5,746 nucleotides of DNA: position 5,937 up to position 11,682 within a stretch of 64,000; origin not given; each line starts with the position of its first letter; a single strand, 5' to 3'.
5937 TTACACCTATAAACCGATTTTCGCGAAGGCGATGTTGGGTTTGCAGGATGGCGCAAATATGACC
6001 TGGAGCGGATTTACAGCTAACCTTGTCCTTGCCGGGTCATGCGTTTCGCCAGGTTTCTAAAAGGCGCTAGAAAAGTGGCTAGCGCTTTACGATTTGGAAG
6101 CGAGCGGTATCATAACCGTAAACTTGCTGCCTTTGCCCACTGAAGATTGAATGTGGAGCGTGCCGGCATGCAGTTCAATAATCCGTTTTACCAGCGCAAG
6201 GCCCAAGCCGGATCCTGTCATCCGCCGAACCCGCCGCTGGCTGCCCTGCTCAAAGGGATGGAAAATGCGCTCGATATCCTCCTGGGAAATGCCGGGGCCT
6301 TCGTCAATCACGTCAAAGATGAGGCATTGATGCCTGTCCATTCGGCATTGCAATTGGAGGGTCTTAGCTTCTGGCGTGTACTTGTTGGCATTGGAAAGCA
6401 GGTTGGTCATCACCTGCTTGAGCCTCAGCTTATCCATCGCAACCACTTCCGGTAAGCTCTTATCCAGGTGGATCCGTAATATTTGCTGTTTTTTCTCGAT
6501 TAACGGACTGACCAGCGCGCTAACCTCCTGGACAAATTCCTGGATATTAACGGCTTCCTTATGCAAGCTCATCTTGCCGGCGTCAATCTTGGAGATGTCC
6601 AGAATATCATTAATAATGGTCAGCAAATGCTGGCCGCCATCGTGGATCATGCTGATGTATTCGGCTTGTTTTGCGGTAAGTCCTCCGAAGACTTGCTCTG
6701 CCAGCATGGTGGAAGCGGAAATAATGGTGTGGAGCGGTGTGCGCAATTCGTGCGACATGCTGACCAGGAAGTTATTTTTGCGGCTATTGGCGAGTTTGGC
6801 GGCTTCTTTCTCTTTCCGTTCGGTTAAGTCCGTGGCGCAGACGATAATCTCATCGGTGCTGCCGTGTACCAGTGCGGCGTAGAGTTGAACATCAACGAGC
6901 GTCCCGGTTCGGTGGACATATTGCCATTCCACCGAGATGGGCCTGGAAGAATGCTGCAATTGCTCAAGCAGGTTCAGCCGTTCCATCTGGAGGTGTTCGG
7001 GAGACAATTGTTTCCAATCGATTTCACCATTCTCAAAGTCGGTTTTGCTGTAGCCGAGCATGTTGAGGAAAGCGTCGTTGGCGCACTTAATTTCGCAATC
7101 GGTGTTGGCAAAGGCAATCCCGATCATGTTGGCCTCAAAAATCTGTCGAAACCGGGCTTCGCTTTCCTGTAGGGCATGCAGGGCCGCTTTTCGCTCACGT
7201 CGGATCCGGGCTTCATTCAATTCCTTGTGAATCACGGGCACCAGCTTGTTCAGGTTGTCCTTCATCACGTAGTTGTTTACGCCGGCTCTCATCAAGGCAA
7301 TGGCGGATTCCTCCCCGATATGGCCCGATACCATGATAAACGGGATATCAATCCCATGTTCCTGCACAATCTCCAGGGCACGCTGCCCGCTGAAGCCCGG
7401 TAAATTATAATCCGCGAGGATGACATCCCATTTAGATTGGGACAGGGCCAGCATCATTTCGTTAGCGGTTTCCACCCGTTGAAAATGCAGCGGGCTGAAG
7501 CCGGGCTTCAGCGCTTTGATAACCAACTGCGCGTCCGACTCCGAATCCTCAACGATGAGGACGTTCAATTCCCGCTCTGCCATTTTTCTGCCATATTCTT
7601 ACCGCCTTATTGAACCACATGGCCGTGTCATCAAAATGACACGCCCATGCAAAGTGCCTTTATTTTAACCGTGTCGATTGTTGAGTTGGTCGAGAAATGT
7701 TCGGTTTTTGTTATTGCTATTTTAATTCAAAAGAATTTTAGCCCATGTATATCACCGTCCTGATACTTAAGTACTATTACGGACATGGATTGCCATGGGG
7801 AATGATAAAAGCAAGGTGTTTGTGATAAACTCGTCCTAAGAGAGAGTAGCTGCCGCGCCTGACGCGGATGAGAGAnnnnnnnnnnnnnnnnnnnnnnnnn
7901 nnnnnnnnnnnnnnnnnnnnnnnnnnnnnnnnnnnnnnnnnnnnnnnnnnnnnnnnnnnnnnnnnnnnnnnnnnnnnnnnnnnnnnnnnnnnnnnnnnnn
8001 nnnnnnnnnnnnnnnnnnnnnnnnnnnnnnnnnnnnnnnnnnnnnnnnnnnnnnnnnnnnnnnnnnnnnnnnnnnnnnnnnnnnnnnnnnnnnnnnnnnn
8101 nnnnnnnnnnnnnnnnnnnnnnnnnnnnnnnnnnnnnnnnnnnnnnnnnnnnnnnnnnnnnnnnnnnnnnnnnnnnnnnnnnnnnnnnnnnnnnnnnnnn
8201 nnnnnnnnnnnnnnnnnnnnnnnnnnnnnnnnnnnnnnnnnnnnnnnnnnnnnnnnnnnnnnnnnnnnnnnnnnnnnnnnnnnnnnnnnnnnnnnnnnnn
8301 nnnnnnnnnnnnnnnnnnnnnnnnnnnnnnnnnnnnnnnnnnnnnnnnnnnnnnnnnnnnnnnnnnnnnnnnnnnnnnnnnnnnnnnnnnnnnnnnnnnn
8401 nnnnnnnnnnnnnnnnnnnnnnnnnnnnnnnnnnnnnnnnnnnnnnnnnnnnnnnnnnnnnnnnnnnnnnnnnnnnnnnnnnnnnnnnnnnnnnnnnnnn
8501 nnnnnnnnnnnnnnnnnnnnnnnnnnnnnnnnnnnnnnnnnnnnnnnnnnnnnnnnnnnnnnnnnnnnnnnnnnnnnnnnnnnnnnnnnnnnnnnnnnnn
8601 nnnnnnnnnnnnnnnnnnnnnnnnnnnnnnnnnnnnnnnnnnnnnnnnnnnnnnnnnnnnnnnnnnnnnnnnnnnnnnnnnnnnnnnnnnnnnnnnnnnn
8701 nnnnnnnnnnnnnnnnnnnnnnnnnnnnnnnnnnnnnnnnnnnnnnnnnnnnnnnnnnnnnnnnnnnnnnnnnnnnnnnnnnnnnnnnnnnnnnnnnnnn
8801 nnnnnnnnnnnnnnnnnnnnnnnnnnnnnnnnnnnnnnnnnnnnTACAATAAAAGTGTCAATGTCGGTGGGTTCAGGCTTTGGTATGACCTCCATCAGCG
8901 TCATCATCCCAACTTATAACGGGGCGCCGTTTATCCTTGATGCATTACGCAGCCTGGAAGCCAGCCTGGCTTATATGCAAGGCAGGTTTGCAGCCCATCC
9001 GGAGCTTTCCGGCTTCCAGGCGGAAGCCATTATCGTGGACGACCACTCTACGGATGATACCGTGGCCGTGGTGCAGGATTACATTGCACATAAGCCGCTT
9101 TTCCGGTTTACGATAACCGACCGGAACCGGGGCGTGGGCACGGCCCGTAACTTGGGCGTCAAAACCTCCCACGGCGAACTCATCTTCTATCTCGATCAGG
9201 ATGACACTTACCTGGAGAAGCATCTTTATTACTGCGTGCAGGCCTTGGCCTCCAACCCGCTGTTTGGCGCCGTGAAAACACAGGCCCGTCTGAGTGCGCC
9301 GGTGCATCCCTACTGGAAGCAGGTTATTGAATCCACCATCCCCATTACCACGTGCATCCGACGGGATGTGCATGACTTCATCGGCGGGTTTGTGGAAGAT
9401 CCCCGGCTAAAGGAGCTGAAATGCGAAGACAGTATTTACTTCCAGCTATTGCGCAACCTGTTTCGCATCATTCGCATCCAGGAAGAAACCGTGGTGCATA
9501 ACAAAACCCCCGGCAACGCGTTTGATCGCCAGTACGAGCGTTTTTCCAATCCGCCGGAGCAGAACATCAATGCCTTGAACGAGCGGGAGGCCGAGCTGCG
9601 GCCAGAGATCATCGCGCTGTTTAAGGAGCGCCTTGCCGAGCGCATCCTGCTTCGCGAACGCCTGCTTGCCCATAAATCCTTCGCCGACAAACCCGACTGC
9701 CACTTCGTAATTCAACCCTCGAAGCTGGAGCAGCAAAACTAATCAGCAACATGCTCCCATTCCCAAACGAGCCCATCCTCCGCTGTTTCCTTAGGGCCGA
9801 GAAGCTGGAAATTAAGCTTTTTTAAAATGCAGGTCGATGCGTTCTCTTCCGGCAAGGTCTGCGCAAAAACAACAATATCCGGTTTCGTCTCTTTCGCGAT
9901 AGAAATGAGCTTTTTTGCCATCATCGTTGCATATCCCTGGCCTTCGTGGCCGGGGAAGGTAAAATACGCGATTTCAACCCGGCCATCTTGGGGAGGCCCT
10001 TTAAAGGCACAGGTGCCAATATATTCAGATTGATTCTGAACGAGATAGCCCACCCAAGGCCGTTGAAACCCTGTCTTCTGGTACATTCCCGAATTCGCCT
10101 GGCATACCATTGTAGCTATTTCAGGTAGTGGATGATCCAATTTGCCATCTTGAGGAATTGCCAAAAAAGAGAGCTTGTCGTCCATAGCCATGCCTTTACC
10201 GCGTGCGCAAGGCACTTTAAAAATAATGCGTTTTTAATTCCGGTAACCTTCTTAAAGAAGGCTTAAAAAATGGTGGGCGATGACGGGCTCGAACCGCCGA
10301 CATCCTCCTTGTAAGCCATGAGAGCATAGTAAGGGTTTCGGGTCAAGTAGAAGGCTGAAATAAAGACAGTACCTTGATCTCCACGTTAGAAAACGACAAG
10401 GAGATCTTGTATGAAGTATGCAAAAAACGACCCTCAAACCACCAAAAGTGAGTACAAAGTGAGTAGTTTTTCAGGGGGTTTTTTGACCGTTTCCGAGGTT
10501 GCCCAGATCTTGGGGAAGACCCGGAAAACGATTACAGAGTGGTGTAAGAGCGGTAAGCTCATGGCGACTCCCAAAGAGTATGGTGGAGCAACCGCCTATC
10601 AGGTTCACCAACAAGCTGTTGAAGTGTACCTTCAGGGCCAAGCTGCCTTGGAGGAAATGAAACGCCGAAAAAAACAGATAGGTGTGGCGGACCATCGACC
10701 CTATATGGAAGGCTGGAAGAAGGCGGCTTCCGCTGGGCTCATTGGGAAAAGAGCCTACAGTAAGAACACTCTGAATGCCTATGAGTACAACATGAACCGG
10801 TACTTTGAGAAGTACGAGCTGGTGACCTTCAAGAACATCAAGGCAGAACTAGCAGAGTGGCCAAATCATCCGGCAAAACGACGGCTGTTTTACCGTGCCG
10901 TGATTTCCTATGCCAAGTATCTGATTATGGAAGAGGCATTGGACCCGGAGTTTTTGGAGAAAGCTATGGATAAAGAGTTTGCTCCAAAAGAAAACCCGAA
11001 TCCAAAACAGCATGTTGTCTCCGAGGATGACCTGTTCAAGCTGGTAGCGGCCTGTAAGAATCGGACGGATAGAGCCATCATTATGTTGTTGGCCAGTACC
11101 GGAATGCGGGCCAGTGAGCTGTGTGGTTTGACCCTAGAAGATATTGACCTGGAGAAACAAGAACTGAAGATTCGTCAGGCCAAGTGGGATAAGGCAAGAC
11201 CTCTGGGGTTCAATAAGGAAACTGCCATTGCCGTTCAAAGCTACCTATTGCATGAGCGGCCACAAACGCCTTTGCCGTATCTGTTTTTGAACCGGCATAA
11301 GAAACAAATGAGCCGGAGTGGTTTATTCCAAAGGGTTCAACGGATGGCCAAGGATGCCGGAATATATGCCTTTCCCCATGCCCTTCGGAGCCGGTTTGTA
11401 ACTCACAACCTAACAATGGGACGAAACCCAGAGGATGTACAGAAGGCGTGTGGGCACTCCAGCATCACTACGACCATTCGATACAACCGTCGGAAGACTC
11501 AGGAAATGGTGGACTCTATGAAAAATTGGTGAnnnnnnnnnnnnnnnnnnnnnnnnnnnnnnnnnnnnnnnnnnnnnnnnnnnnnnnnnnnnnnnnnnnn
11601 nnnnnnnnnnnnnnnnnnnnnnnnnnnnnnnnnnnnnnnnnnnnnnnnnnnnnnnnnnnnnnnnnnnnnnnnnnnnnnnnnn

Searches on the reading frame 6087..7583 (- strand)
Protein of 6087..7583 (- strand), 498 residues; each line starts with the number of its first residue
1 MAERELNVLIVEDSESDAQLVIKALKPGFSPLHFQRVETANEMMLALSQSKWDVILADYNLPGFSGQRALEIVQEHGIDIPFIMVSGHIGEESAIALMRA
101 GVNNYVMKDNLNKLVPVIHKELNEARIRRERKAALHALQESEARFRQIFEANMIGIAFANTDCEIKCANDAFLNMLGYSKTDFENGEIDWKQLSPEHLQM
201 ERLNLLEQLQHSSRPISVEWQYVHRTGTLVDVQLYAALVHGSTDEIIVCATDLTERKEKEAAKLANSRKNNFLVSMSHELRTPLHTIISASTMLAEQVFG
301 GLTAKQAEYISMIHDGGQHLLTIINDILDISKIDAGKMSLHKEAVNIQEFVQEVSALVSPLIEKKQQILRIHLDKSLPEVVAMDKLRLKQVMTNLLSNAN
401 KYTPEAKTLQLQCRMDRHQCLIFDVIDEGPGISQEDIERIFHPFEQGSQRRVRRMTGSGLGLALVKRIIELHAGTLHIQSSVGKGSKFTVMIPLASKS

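Call 19: search_protein_families(library=ncbifam, proteins=[window:6087-7583:-], max_evalue=0.00001)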
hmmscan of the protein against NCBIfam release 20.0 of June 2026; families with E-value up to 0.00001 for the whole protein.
window:6087-7583:- (498 aa): 101 families (the best 25 are shown)
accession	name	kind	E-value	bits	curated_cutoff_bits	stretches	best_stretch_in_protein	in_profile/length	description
TIGR02956.1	TMAO_torS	equivalog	1.8e-69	234.9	676.5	2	256-496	451-684/967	TMAO reductase system sensor histidine kinase/response regulator TorS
NF041947.1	LuxQ_Vibrio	equivalog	1.8e-68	231.2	1200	1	130-496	336-698/843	quorum-sensing autoinducer 2 sensor kinase/phosphatase LuxQ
NF038297.2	hybrid_HK_HrmK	equivalog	6.6e-67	226.5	725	1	264-496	230-459/607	hybrid histidine kinase/response regulator HrmK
NF046044.1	PnpS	equivalog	6.3e-62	209.8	400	1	126-493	38-390/390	two-component system histidine kinase PnpS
NF047874.1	MASE3_PAS_HK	subfamily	2e-60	205.3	560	1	84-494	205-625/655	MASE3 domain-containing sensor histidine kinase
NF008318.0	PRK11107.1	equivalog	5e-59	200.3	890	1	252-496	280-520/920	two-component sensor histidine kinase BarA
NF008302.0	PRK11091.1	equivalog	4.2e-58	197.2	838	1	240-495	253-506/779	aerobic respiration two-component sensor histidine kinase ArcB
NF011874.0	PRK15347.1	equivalog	2.6e-55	187.9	852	1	258-495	387-615/921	two component system sensor kinase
NF045901.1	HisKinLetSLeg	equivalog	1.4e-52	178.8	1650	1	259-495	283-519/906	two-component system sensor histidine kinase LetS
TIGR02966.1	phoR_proteo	equivalog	3.4e-52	177.5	334.2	1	140-491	3-332/333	phosphate regulon sensor histidine kinase PhoR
NF008099.0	PRK10841.1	equivalog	3.9e-52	177.2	920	1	260-495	461-691/949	two-component system sensor histidine kinase RcsC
NF033092.0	HK_WalK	equivalog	1.2e-51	176.1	725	1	134-493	249-593/594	cell wall metabolism sensor histidine kinase WalK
NF050805.1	CellDivHKDivJCaul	equivalog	2.4e-47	161.4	1000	1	256-494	286-520/531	cell cycle sensor histidine kinase DivJ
NF008543.0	PRK11466.1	equivalog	3.3e-45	154.3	982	1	236-495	413-663/914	TMAO reductase system sensor histidine kinase/response regulator TorS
NF041880.1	EPS_EpsF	equivalog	4.6e-45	154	900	1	36-493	24-492/492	response regulator EpsF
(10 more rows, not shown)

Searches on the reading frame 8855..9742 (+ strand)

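Call 19: search_protein_families(library=ncbifam, proteins=[window:8855-9742:+], max_evalue=0.00001)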
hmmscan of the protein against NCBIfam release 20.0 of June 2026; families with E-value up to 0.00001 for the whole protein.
window:8855-9742:+ (295 aa): 10 families
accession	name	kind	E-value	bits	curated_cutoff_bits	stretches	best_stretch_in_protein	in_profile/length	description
NF007482.0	PRK10073.1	equivalog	6.5e-14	51.7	423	1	12-133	6-111/334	glycosyltransferase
NF038302.1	EPS_HpsE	equivalog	1.2e-13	50.7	300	1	13-145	2-125/307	hormogonium polysaccharide biosynthesis glycosyltransferase HpsE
TIGR03937.1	PgaC_IcaA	equivalog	2.2e-12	46.6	422.3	1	12-146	45-165/407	poly-beta-1,6-N-acetyl-D-glucosamine synthase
NF047683.1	TeichurnBiosyTuaG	equivalog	3.9e-12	46.3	400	1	13-126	7-106/252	teichuronic acid biosynthesis protein TuaG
NF041875.1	EPS_EpsD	equivalog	1.1e-11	44.8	370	1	14-156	1-133/325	exopolysaccharide biosynthesis glycosyltransferase EpsD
NF050050.1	ProtGlycPglI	equivalog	1.6e-09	37.6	500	1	12-129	2-106/306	GalNAc(5)-diNAcBac-PP-undecaprenol beta-1,3-glucosyltransferase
TIGR04283.1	glyco_like_mftF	equivalog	8.8e-08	32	182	1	14-143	1-110/221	TIGR04283 family arsenosugar biosynthesis glycosyltransferase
TIGR04242.1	nodulat_NodC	equivalog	1.8e-07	30.5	550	1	11-145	47-169/395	chitooligosaccharide synthase NodC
TIGR03965.1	mycofact_glyco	equivalog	1.9e-06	27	280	1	13-118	75-166/467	mycofactocin biosynthesis glycosyltransferase MftF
NF038299.1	EPS_HpsN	equivalog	9.4e-06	24.8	425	0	13-141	2-116/317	hormogonium polysaccharide biosynthesis glycosyltransferase HpsN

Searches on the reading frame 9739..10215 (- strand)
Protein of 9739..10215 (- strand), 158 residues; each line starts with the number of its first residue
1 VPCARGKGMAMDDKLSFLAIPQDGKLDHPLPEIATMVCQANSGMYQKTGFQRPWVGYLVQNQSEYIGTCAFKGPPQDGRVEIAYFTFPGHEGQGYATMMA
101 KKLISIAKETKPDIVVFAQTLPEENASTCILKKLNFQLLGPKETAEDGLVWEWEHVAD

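Call 19: search_protein_families(library=ncbifam, proteins=[window:9739-10215:-], max_evalue=0.00001)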
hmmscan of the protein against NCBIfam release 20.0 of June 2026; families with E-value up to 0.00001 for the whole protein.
window:9739-10215:- (158 aa): 0 families

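Call 57: search_protein_families(library=pfam, proteins=[window:9739-10215:-], max_evalue=0.001)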
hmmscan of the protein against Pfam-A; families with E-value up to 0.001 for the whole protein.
window:9739-10215:- (158 aa): 3 families
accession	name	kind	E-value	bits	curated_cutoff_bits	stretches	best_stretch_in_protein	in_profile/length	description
PF13302.13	Acetyltransf_3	-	8.5e-13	49.6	25.4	1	45-137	45-138/138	Acetyltransferase (GNAT) domain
PF00583.31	Acetyltransf_1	-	1.8e-06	28.6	20.7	1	52-125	34-104/116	Acetyltransferase (GNAT) family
PF08445.16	FR47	-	0.00024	21.5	22.1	0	86-139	29-80/86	FR47-like protein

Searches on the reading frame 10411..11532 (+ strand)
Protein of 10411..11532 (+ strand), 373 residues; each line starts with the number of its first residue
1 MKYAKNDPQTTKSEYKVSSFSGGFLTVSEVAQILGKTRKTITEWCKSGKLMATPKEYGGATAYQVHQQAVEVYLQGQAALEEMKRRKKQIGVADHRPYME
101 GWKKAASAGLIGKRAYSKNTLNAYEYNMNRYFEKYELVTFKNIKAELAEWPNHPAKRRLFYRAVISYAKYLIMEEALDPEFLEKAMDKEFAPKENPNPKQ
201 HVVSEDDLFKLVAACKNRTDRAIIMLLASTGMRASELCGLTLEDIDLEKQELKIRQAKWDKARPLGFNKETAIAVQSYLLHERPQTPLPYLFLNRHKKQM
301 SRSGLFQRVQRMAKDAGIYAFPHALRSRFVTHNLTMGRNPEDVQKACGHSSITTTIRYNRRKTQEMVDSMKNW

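Call 19: search_protein_families(library=ncbifam, proteins=[window:10411-11532:+], max_evalue=0.00001)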
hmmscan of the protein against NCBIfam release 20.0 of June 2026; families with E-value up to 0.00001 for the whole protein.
window:10411-11532:+ (373 aa): 12 families
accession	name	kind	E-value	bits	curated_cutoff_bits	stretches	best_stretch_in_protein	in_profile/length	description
NF040815.2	recomb_XerA_Arch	equivalog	1.6e-44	152.5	220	1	114-366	10-259/263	site-specific tyrosine recombinase/integron integrase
TIGR02225.1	recomb_XerD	equivalog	1.3e-32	113.3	329.6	1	113-368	10-281/290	site-specific tyrosine recombinase XerD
NF001399.0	PRK00283.1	subfamily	1.8e-29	102.9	279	1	113-364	19-286/300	tyrosine recombinase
TIGR02224.1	recomb_XerC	equivalog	6.8e-27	94.6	335.15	1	112-366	9-282/295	tyrosine recombinase XerC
TIGR02249.1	integrase_gron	subfamily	6.4e-18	65.2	265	2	112-278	10-176/315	integron integrase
NF002331.0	PRK01287.1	subfamily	5.8e-17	61.7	371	1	192-360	131-311/365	site-specific tyrosine recombinase XerC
NF003462.0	PRK05084.1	equivalog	3.8e-14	52.2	267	1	218-371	195-354/360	tyrosine recombinase XerS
NF002685.0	PRK02436.1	equivalog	1.2e-11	45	178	1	111-359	9-244/245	site-specific tyrosine recombinase XerD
NF007370.0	PRK09870.1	subfamily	1.9e-10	40.7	221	1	220-359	34-177/200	tyrosine-type DNA invertase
NF007371.0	PRK09871.1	subfamily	2.1e-09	37.2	222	1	218-360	26-173/198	tyrosine-type DNA invertase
NF011946.0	PRK15417.1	equivalog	7.8e-09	35.1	435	0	305-360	256-314/337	integron integrase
NF040693.1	recomb_GmtY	equivalog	4.5e-06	26.2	340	0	219-251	219-251/441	gamma-mobile-trio recombinase GmtY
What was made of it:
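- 10411..11532 (+): Tyrosine integrase 1, with an N-terminal excisionase/HTH-like region. NCBIfam XerA/XerD-like (call 19).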

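Call 82: search_protein_families(library=phrogs, proteins=[window:10411-11532:+], max_evalue=0.00001)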
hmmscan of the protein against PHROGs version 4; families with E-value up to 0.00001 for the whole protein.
window:10411-11532:+ (373 aa): 5 families
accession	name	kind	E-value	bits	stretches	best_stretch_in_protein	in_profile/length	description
phrog_1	-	integration and excision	4.6e-32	113.1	1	114-371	180-445/611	integrase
phrog_216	-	integration and excision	2.9e-31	109.7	1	182-372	40-235/301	integrase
phrog_66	-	integration and excision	1.2e-07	32.8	1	21-94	90-161/412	excisionase and transcriptional regulator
phrog_7269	-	integration and excision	1.4e-06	29.1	0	307-371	15-79/89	integrase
phrog_5830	-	integration and excision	3.5e-06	27.4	0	182-259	92-170/318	integrase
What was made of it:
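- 10411..11532 (+): PHROG integrase hit (call 82).
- Checked: Two integrases on one side, at 10411-12406 (calls 19, 82).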
